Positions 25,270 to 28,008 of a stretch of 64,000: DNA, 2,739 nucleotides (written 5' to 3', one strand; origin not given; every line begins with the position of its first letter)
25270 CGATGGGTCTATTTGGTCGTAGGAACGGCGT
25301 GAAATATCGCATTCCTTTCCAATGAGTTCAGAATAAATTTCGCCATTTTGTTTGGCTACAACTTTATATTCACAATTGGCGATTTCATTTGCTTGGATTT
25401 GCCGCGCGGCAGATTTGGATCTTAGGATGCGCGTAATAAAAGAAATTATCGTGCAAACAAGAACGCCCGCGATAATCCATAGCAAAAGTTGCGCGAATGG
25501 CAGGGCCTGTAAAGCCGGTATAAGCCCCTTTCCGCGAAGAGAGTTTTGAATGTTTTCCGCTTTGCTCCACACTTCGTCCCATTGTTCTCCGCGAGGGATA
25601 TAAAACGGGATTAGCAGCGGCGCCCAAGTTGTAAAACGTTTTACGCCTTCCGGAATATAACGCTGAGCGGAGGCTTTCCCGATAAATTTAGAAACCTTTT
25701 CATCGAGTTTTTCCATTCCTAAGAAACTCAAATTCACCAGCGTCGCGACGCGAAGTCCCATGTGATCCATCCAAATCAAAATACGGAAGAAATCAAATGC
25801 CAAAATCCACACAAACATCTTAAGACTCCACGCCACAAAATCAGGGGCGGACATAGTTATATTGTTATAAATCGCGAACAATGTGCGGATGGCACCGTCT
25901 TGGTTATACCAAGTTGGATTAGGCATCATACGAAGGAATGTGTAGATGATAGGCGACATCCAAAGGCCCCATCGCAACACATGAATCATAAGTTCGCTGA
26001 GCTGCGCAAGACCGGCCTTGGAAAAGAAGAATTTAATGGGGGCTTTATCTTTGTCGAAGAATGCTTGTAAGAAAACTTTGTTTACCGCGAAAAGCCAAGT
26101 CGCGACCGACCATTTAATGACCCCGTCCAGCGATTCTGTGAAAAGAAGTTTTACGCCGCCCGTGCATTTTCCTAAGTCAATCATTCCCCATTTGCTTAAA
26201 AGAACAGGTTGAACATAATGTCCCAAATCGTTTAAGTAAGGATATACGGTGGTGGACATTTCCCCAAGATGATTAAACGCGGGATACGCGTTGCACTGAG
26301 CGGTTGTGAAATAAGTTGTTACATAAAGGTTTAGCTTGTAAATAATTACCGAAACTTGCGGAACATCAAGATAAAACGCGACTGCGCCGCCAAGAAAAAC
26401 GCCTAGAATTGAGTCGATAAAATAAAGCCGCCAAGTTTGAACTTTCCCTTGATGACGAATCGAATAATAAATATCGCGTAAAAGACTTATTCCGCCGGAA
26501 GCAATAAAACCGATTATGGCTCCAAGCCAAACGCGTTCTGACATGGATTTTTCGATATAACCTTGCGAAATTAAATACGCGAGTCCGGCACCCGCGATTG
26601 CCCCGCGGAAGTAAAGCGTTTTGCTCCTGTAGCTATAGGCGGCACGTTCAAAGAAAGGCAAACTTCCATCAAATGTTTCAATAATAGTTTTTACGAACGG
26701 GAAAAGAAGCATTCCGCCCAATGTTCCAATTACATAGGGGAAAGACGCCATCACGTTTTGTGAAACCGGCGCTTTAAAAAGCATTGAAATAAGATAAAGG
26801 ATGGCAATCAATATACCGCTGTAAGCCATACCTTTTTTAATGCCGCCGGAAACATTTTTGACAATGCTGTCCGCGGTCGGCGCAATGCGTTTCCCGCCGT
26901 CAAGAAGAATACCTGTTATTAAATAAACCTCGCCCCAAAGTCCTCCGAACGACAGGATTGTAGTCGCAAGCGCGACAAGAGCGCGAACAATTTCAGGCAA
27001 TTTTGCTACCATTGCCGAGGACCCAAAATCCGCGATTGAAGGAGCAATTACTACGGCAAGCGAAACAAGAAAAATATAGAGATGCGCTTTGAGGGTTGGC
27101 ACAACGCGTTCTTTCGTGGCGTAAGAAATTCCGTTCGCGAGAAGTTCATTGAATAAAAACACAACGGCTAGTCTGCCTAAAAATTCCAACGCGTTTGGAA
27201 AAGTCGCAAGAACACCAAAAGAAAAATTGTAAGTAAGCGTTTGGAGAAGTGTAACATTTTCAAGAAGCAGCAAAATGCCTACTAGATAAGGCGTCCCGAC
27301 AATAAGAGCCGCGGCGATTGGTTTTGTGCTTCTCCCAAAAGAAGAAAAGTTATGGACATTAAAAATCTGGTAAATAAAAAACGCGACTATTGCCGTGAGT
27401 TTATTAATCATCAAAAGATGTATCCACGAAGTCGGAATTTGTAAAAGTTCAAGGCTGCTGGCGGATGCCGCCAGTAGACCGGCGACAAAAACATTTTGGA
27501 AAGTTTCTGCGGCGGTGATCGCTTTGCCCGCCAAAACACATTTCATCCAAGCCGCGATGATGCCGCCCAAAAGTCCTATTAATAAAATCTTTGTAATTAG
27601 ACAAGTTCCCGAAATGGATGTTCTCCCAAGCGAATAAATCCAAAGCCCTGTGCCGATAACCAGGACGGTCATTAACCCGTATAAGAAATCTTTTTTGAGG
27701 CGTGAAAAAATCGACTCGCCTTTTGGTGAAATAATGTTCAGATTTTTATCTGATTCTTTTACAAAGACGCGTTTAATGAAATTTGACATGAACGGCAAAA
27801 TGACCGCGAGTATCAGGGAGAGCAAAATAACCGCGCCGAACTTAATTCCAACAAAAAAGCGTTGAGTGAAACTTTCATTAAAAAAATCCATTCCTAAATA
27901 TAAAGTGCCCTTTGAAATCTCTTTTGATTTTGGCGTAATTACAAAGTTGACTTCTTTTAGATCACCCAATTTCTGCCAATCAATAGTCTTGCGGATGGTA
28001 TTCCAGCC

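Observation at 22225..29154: Giant 2309-aa protein combining a secreted tandem-repeat N-terminus, a polytopic membrane domain of about 800 aa and a cytoplasmic GH94-like phosphorylase region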

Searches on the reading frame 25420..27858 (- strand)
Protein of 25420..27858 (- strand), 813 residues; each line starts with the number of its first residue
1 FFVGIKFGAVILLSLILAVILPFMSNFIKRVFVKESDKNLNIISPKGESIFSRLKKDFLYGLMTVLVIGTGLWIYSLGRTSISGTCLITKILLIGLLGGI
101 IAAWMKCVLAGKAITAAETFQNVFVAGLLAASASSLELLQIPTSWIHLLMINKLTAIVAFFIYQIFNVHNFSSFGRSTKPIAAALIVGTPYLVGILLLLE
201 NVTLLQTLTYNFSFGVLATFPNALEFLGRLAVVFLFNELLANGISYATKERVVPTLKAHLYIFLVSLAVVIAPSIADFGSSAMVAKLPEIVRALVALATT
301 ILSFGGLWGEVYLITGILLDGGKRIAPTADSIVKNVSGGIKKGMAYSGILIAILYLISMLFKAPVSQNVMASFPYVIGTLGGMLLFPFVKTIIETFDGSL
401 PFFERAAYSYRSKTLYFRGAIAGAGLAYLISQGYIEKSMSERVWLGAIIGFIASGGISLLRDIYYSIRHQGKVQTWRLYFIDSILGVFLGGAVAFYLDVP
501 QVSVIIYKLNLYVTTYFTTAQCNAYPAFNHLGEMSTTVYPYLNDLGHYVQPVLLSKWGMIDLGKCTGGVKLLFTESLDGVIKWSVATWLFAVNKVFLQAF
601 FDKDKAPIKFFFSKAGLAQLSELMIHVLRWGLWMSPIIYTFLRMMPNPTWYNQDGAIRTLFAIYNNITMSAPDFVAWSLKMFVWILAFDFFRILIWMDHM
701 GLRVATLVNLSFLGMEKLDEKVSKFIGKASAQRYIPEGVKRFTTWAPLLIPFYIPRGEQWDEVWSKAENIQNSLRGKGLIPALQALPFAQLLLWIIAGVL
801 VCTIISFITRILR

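Call 11: find_homologous_proteins(query=window:25420-27858:-, max_evalue=0.001)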
Query window:25420-27858:- (813 aa): 15 proteins with E <= 0.001 among 8000 candidates.
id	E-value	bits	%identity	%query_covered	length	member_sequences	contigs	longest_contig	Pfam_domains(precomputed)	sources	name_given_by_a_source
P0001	1.4e-276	938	57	93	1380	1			PF06165.19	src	-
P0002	3.8e-272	924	57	93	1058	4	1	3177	PF06165.19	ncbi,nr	ncbi:MAG: hypothetical protein PHN49_12375, partial [Candidatus Omnitrophica bacterium]|nr:hypotheti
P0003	2.5e-257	875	54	96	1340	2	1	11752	PF06165.19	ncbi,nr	ncbi:MAG: hypothetical protein ISS92_05995, partial [Candidatus Omnitrophica bacterium]|nr:hypotheti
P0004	3.0e-238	812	52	93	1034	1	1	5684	-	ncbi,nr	ncbi:MAG: hypothetical protein NTY34_00780, partial [Candidatus Omnitrophica bacterium]|nr:hypotheti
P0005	2.5e-231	789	55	83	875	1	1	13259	-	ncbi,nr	ncbi:MAG: hypothetical protein Q7S07_01885, partial [Candidatus Omnitrophota bacterium]|nr:hypotheti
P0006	9.5e-205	701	55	78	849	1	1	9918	-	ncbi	-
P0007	4.9e-190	652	51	80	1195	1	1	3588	-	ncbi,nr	ncbi:MAG: hypothetical protein HY582_01380, partial [Candidatus Omnitrophica bacterium]|nr:hypotheti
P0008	2.6e-156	541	49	72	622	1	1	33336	-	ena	-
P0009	3.4e-136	474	47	59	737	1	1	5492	-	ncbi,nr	ncbi:MAG: hypothetical protein NC933_03930, partial [Candidatus Omnitrophica bacterium]|nr:hypotheti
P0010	4.0e-104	368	46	50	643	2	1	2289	-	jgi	jgi:cyclic beta-1,2-glucan synthetase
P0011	4.3e-104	368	47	50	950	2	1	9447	-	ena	-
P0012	6.7e-100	354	48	49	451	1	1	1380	-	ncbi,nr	ncbi:MAG: hypothetical protein Q8R48_03500, partial [Candidatus Omnitrophota bacterium]|nr:hypotheti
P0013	1.5e-72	264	55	30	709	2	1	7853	-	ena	-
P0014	4.4e-71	259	40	42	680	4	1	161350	-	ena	-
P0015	2.4e-59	220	51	27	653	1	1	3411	-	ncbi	ncbi:MAG: hypothetical protein WC133_07495, partial [Candidatus Omnitrophota bacterium]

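Call 30: predict_structure(alignment_id=A1)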
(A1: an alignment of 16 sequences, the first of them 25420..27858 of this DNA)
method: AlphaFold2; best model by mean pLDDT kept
length: 813 residues; sequences in the alignment: 16
mean_pLDDT: 56.3   pTM: 0.51
mean pLDDT of the five models: 56.3, 55.6, 51.6, 48.2, 43.5
residues with pLDDT >= 90: 0; 70-90: 265; 50-70: 215; < 50: 333
segments of 3 or more residues with pLDDT < 50: 32-48, 81-84, 135-152, 192-212, 396-400, 521-565, 579-614, 630-788, 798-800, 805-813
pLDDT, mean of each block of 10 residues (from residue 1): 58 78 67 43 42 60 71 66 59 81 75 77 77 46 33 61 70 67 59 40 41 50 61 69 66 77 83 79 80 85 78 69 69 79 72 74 75 81 73 50 71 80 79 73 79 80 78 63 61 56 56 59 39 29 28 26 50 58 45 42 40 51 52 42 31 27 30 36 29 26 32 36 40 35 30 31 35 34 44 49 46 41
secondary structure, 60 per line:
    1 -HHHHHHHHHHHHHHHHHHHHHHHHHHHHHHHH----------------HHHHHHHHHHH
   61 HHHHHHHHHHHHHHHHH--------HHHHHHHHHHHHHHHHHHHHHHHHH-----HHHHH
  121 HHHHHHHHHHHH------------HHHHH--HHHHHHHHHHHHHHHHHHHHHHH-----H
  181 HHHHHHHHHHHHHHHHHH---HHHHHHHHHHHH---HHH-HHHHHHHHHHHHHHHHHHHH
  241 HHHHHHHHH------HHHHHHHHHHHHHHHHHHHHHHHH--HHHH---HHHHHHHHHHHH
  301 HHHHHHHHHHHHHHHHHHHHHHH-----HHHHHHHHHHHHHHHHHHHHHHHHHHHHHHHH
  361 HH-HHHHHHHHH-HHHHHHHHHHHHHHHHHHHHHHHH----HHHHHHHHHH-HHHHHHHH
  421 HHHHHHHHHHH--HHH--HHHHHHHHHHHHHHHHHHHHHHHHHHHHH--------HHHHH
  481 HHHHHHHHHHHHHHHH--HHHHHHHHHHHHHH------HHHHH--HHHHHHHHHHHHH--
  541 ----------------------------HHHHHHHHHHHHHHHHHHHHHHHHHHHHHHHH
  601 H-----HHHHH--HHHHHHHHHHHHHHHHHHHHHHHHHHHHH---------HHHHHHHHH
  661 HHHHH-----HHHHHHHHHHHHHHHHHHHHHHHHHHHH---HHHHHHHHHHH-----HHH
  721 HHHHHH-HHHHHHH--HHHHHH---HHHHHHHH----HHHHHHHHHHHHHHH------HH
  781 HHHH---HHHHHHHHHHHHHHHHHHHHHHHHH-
elements in order (helices of 4 or more, strands of 3 or more residues): H2-33 H50-77 H86-110 H116-132 H145-149 H152-174 H180-198 H202-213 H221-249 H256-279 H282-285 H289-323 H329-362 H364-372 H374-397 H402-411 H413-431 H439-467 H476-496 H499-512 H519-523 H526-538 H569-601 H607-611 H614-642 H652-665 H671-698 H702-712 H718-726 H728-734 H737-742 H746-753 H758-772 H779-784 H788-812

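Call 31: search_protein_representatives(alignment_id=A1)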
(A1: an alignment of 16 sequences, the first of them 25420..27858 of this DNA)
Query: 16 sequences, 1042 profile positions. Proteins with E-value up to 0.001 (for the whole library): 661; up to 1e-10: 533; up to 1e-30: 290. The best 150 are listed.
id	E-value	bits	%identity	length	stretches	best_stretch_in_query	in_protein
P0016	0.0e+00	1746.6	-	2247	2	44-1041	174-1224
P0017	0.0e+00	1676.3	-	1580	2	46-1041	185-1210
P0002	0.0e+00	1455.1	-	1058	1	262-1042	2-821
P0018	0.0e+00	1444.2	-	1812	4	41-1042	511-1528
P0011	0.0e+00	1262.9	-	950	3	31-641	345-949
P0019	0.0e+00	1153.7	-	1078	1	44-1040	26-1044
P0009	0.0e+00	1131.8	-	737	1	32-741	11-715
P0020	0.0e+00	1115.9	-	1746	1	42-1039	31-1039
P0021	2.6e-281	952.6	-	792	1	288-1036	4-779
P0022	1.4e-279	946.8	-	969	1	262-1004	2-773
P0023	1.1e-277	940.6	-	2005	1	44-1039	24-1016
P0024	1.4e-276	937.0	-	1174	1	254-1038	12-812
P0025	1.1e-270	917.4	-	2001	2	430-1041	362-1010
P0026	2.4e-270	916.3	-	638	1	404-1009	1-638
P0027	6.5e-258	875.1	-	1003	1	49-978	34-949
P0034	3.5e-210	717.1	-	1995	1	55-1039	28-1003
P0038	1.7e-192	658.5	-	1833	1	293-953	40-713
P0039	2.9e-184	631.3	-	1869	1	295-1032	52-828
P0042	1.4e-176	605.9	-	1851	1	331-1021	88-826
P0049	3.1e-165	568.3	-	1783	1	339-979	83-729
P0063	1.3e-148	513.3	-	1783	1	291-1020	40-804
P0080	4.1e-115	402.4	-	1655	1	437-972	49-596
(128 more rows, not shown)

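Call 33: search_protein_families(library=pfam, proteins=[P0016, P0018, P0023, P0038, P0042], max_evalue=0.01)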
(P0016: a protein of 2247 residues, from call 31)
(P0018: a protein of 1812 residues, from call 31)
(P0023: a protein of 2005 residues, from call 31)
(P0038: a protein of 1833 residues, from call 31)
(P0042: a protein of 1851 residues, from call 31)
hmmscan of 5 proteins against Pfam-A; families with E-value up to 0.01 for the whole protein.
P0016 (2247 aa): 2 families
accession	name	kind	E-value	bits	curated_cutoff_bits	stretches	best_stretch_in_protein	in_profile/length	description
PF17167.11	Glyco_hydro_94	-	6e-64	216.7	27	1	1737-2178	1-420/420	Glycosyl hydrolase 94 superfamily, catalytic domain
PF06165.18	GH94_b-supersand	-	1.4e-63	215.1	23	2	1466-1706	1-251/251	Glycosyl hydrolase 94, supersandwich domain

P0018 (1812 aa): 1 family
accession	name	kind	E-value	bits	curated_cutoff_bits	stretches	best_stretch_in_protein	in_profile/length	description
PF06165.18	GH94_b-supersand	-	1.4e-30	107.1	23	1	1456-1702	3-251/251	Glycosyl hydrolase 94, supersandwich domain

P0023 (2005 aa): 2 families
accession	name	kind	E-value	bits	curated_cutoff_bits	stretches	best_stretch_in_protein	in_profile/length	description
PF06165.18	GH94_b-supersand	-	7.1e-68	229.2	23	2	1258-1499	1-251/251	Glycosyl hydrolase 94, supersandwich domain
PF17167.11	Glyco_hydro_94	-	3.3e-62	211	27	1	1530-1971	1-420/420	Glycosyl hydrolase 94 superfamily, catalytic domain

P0038 (1833 aa): 2 families
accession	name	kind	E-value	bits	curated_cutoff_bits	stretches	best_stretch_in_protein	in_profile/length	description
PF06165.18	GH94_b-supersand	-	2.9e-79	266.5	23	2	1084-1326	1-251/251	Glycosyl hydrolase 94, supersandwich domain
PF17167.11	Glyco_hydro_94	-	4.5e-68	230.3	27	1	1357-1786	1-416/420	Glycosyl hydrolase 94 superfamily, catalytic domain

P0042 (1851 aa): 3 families
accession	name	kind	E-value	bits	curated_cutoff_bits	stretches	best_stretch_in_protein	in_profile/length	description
PF06165.18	GH94_b-supersand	-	8.7e-72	242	23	2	1101-1343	1-251/251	Glycosyl hydrolase 94, supersandwich domain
PF17167.11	Glyco_hydro_94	-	4.8e-69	233.5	27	1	1374-1800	1-413/420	Glycosyl hydrolase 94 superfamily, catalytic domain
PF23494.1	bPH_10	-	0.0031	17.4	27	1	320-393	2-75/151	YqeB-like bacterial PH domain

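Call 34: list_cluster_members(proteins=[P0016, P0023, P0020, P0034, P0038, P0039, P0042, P0049, P0063, P0080])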
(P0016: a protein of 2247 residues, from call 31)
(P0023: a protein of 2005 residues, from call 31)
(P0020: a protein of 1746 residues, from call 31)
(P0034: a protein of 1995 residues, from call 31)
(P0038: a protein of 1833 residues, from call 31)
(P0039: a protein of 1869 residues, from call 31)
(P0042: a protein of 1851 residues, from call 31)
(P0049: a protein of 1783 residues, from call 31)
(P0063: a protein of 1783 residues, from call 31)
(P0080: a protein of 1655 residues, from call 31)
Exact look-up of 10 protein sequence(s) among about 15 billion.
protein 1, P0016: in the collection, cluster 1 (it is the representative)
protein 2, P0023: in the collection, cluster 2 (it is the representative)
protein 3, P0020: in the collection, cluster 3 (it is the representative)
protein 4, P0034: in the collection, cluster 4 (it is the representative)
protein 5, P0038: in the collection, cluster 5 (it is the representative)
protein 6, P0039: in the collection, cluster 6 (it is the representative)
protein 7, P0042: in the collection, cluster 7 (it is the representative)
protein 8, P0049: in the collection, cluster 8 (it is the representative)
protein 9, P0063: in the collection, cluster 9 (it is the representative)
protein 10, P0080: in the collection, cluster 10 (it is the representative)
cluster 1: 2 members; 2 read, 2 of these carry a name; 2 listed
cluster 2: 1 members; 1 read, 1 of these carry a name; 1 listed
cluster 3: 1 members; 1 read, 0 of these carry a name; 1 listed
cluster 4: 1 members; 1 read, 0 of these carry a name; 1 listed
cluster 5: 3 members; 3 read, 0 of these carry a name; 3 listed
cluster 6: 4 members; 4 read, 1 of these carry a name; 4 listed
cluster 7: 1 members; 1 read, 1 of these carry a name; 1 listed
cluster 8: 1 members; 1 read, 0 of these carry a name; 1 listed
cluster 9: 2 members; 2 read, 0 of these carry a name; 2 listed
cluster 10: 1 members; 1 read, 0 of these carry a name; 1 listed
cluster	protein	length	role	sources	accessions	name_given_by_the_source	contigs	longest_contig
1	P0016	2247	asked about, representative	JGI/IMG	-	cyclic beta-1,2-glucan synthetase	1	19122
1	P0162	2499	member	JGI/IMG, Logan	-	cyclic beta-1,2-glucan synthetase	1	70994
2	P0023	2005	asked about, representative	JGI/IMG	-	cyclic beta-1,2-glucan synthetase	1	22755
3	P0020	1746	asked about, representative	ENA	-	-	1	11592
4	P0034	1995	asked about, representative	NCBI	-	-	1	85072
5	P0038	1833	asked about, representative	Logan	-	-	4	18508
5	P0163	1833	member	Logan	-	-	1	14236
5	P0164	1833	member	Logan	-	-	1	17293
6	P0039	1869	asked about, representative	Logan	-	-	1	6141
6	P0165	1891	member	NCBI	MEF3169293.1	MAG: glycosyl transferase family 36 [Deltaproteobacteria bacterium]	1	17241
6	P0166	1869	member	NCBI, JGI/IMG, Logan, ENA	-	-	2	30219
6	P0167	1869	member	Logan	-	-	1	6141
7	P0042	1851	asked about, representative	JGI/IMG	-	cyclic beta-1,2-glucan synthetase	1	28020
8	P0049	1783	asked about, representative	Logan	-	-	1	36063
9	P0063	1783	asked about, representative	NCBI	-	-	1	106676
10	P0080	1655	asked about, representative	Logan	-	-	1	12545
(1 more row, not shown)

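Call 37: find_encoding_contigs(protein=P0063, flank=10000, max_places=2)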
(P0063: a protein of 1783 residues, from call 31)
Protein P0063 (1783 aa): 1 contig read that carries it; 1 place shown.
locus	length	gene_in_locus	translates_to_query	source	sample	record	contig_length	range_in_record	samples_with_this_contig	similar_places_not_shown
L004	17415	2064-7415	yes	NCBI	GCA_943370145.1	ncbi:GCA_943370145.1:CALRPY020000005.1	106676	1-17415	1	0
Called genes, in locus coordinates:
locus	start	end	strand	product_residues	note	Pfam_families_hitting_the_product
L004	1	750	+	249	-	?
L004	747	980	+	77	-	PF00550:PP-binding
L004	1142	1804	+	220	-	PF00881:Nitroreductase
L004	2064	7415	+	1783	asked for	PF06165:GH94_b-supersand, PF17167:Glyco_hydro_94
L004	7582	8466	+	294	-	PF00296:Bac_luciferase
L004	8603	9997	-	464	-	PF19577:DcaP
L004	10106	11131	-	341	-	PF04960:Glutaminase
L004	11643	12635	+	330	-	PF04338:DUF481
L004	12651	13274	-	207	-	-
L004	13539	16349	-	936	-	-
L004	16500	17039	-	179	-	PF07719:TPR_2 (faint), PF13424:TPR_12 (faint), PF13428:TPR_14 (faint), PF13414:TPR_11, PF13432:TPR_16, PF14559:TPR_19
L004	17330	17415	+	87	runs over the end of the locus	-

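Call 38: find_encoding_contigs(protein=P0034, flank=10000, max_places=2)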
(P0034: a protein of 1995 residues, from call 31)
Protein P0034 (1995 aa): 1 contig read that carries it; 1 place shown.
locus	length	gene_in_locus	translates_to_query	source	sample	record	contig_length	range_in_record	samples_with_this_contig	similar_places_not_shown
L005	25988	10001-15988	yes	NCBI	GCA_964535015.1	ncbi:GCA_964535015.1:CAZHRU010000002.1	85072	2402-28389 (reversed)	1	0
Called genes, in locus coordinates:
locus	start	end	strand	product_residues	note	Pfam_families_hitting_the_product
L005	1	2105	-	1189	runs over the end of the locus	PF11028:TMEM260_N, PF13428:TPR_14 (faint), PF14559:TPR_19 (faint)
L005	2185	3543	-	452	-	PF00657:Lipase_GDSL, PF13472:Lipase_GDSL_2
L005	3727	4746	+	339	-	PF02912:Phe_tRNA-synt_N, PF01409:tRNA-synt_2d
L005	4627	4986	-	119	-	-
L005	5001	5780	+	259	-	PF01061:ABC2_membrane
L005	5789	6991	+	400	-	PF00005:ABC_tran, PF14524:Wzt_C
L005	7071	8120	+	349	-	PF25145:NfeD1b_N (faint), PF01343:Peptidase_S49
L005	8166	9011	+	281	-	PF02749:QRPTase_N, PF01729:QRPTase_C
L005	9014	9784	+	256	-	PF03309:Pan_kinase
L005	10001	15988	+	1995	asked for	PF06165:GH94_b-supersand, PF17167:Glyco_hydro_94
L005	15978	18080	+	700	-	-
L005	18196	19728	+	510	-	PF04349:MdoG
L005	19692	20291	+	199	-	-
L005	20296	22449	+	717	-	PF00535:Glycos_transf_2, PF13506:Glyco_transf_21 (weak), PF13632:Glyco_trans_2_3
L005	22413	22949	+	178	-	PF03652:RuvX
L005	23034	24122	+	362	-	PF13685:Fe-ADH_2, PF01761:DHQ_synthase, PF24621:DHQS_C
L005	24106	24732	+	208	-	-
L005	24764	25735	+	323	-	PF01544:CorA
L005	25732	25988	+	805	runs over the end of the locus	PF01136:Peptidase_U32, PF12392:DUF3656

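Call 42: find_encoding_contigs(protein=P0162, flank=10000, max_places=2)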
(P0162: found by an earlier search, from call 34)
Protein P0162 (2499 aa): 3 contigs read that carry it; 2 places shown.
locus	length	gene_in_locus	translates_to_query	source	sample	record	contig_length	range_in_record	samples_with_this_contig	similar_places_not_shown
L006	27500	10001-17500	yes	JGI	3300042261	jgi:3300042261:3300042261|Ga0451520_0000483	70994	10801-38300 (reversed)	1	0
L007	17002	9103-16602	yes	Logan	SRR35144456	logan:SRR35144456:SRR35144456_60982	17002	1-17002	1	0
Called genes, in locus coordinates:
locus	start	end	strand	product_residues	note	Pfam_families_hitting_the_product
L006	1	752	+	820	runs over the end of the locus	-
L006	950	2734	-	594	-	PF17297:PEPCK_N, PF00821:PEPCK_GTP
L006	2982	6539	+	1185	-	PF08447:PAS_3, PF00989:PAS, PF08448:PAS_4, PF13426:PAS_9, PF00989:PAS, PF08448:PAS_4, PF13426:PAS_9, PF00989:PAS, +13 more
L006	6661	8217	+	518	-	PF00005:ABC_tran, PF02463:SMC_N (weak), PF13304:AAA_21 (faint), PF12848:ABC_tran_Xtn, PF00005:ABC_tran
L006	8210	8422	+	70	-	PF13275:S4_2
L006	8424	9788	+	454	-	PF01943:Polysacc_synt, PF13440:Polysacc_synt_3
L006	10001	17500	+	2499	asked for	PF06165:GH94_b-supersand, PF17167:Glyco_hydro_94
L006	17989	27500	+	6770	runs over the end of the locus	?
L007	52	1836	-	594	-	PF17297:PEPCK_N, PF00821:PEPCK_GTP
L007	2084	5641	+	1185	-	PF08447:PAS_3, PF00989:PAS, PF08448:PAS_4, PF13426:PAS_9, PF00989:PAS, PF08448:PAS_4, PF13426:PAS_9, PF00989:PAS, +13 more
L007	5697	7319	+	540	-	PF00005:ABC_tran, PF02463:SMC_N (weak), PF13304:AAA_21 (faint), PF12848:ABC_tran_Xtn, PF00005:ABC_tran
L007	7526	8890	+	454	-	PF01943:Polysacc_synt, PF13440:Polysacc_synt_3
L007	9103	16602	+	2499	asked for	PF06165:GH94_b-supersand, PF17167:Glyco_hydro_94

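Call 43: find_encoding_contigs(protein=P0049, flank=10000, max_places=2)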
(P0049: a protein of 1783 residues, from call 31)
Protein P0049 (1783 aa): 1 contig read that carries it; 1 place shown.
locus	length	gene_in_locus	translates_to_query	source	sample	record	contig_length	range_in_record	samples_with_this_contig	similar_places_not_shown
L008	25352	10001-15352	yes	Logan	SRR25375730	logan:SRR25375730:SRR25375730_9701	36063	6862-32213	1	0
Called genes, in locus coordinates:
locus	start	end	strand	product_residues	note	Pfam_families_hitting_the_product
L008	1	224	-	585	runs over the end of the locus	-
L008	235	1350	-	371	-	PF01699:Na_Ca_ex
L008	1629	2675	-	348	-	PF01699:Na_Ca_ex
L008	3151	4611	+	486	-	PF01471:PG_binding_1 (weak), PF08238:Sel1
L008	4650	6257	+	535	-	PF05048:NosD, PF13229:Beta_helix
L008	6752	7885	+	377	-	PF00278:Orn_DAP_Arg_deC, PF01168:Ala_racemase_N, PF02784:Orn_Arg_deC_N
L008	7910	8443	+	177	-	PF13527:Acetyltransf_9 (weak), PF00583:Acetyltransf_1, PF13508:Acetyltransf_7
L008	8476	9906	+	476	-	PF03435:Sacchrp_dh_NADP, PF16653:Sacchrp_dh_C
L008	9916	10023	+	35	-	-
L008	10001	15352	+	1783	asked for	PF06165:GH94_b-supersand, PF17167:Glyco_hydro_94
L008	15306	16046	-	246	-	PF00849:PseudoU_synth_2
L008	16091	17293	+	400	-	PF17785:PUA_3, PF10672:Methyltrans_SAM, PF01728:FtsJ (weak), PF03602:Cons_hypoth95 (weak), PF05175:MTS (weak), PF06325:PrmA (weak), PF13847:Methyltransf_31, PF09445:Methyltransf_15 (weak), +2 more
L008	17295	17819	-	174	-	PF07811:TadE (weak)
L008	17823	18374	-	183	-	PF07811:TadE (weak)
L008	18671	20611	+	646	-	PF13400:Tad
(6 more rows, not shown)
